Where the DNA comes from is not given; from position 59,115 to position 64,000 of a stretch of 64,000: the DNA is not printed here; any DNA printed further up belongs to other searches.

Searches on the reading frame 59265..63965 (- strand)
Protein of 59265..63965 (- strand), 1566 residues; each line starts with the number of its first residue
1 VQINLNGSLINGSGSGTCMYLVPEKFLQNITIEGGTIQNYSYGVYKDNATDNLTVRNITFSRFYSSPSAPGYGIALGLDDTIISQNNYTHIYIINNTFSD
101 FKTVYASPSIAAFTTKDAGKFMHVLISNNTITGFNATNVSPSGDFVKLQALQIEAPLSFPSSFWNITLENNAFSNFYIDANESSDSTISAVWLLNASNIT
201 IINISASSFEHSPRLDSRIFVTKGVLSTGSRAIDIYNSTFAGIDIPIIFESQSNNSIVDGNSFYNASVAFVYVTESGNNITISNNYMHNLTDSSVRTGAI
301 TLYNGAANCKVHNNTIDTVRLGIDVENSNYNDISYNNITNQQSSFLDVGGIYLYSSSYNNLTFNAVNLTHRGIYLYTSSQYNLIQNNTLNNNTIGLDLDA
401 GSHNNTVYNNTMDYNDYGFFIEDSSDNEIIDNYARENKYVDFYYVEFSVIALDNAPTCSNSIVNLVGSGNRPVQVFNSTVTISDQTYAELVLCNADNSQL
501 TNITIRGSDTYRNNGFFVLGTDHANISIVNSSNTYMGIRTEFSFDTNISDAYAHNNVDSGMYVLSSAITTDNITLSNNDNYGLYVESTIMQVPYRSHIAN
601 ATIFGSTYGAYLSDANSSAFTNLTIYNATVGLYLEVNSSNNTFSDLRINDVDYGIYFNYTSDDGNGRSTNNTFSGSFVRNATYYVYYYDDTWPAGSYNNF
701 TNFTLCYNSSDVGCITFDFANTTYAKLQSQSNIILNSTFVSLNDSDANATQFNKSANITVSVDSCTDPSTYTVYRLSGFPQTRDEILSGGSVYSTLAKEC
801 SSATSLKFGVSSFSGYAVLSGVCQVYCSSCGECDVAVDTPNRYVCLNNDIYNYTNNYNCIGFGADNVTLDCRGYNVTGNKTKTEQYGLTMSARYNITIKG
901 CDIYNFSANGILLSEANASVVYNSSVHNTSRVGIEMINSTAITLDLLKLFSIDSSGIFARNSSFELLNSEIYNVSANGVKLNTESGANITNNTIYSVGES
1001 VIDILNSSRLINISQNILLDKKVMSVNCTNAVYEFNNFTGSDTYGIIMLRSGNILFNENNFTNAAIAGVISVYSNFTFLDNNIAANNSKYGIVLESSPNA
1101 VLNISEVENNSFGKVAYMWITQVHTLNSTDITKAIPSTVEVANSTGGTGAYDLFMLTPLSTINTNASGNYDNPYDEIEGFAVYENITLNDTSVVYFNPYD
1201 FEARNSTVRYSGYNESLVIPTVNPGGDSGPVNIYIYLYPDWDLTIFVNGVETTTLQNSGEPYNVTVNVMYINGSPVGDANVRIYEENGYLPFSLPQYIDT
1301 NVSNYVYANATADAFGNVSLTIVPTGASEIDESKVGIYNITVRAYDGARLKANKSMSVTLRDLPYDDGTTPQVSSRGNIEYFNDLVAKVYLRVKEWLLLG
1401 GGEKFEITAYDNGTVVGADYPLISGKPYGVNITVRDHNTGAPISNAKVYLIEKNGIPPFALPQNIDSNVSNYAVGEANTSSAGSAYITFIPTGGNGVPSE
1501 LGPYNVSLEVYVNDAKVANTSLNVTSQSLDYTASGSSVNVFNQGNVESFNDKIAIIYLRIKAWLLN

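Call 85: search_protein_families(library=pfam, proteins=[window:59265-63965:-], max_evalue=1)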
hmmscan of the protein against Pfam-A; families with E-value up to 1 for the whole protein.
window:59265-63965:- (1566 aa): 3 families
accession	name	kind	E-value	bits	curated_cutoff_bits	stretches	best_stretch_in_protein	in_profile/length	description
PF13229.12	Beta_helix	-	9e-41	139.6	25.9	6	224-389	2-158/158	Right handed beta helix region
PF05048.19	NosD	-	7.2e-31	107.7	23.6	4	298-443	17-154/212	Periplasmic copper-binding protein (NosD)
PF13620.12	CarboxypepD_reg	-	0.062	14.1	32.3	0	1430-1454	2-26/82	Carboxypeptidase regulatory-like domain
